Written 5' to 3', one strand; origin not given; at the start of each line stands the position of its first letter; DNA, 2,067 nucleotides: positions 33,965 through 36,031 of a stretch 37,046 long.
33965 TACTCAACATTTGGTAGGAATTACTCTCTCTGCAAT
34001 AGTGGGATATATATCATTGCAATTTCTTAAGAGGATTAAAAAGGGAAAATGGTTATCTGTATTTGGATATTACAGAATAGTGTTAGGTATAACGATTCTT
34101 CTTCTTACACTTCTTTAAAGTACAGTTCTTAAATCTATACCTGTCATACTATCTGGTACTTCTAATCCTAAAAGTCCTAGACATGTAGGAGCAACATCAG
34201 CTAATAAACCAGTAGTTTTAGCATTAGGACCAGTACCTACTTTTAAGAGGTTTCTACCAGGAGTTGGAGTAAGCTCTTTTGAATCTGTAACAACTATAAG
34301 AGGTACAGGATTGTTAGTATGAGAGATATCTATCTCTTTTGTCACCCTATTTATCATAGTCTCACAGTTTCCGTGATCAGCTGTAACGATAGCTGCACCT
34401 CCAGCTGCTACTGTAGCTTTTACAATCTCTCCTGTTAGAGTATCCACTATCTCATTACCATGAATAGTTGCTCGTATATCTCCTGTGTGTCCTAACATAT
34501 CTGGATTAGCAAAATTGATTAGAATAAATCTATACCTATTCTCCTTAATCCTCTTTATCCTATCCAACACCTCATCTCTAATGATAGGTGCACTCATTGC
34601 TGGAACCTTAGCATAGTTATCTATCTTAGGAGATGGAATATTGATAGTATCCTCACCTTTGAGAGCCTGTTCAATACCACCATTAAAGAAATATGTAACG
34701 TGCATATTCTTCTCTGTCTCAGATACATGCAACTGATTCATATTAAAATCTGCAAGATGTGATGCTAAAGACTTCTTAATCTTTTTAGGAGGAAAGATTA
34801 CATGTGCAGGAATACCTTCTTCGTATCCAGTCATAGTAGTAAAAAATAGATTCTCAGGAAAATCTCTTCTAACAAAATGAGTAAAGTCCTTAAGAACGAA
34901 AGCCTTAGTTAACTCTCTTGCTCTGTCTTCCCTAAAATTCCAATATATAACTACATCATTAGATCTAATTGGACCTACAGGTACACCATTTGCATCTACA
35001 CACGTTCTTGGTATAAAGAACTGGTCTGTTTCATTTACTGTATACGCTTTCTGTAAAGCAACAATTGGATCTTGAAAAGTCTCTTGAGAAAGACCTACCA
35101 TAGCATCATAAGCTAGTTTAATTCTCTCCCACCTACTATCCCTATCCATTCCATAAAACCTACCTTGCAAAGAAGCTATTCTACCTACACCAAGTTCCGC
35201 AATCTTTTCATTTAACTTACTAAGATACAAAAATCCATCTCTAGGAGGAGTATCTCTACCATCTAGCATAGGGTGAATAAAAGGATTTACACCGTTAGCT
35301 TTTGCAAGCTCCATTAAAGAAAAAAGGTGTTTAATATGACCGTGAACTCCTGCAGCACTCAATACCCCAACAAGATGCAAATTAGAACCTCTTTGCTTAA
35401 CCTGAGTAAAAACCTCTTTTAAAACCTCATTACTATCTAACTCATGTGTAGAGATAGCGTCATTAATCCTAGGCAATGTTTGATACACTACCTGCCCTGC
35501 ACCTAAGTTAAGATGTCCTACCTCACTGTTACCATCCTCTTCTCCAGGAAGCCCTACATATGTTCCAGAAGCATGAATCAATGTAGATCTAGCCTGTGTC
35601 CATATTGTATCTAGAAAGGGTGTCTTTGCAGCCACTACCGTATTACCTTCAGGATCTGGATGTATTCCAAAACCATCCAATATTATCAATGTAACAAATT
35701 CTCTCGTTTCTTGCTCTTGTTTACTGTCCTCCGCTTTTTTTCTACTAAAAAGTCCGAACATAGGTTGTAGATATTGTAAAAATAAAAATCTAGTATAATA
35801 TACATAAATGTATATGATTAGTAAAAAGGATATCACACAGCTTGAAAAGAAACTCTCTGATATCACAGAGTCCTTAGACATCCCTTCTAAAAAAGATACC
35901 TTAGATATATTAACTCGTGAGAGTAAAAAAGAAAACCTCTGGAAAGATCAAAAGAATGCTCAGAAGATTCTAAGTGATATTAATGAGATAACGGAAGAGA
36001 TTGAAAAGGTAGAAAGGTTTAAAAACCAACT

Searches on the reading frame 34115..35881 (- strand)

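Call 30: search_protein_families(library=pfam, max_evalue=0.001, proteins=[window:34115-35881:-])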
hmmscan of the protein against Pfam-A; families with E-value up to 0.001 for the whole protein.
window:34115-35881:- (588 aa): 2 families
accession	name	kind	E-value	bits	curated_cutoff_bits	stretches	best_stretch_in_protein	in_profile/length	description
PF06415.18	iPGM_N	-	8.1e-71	238.4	27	1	139-355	1-217/217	BPG-independent PGAM N-terminus (iPGM_N)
PF01676.23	Metalloenzyme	-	2.7e-61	207.7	24.3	1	63-574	3-251/252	Metalloenzyme superfamily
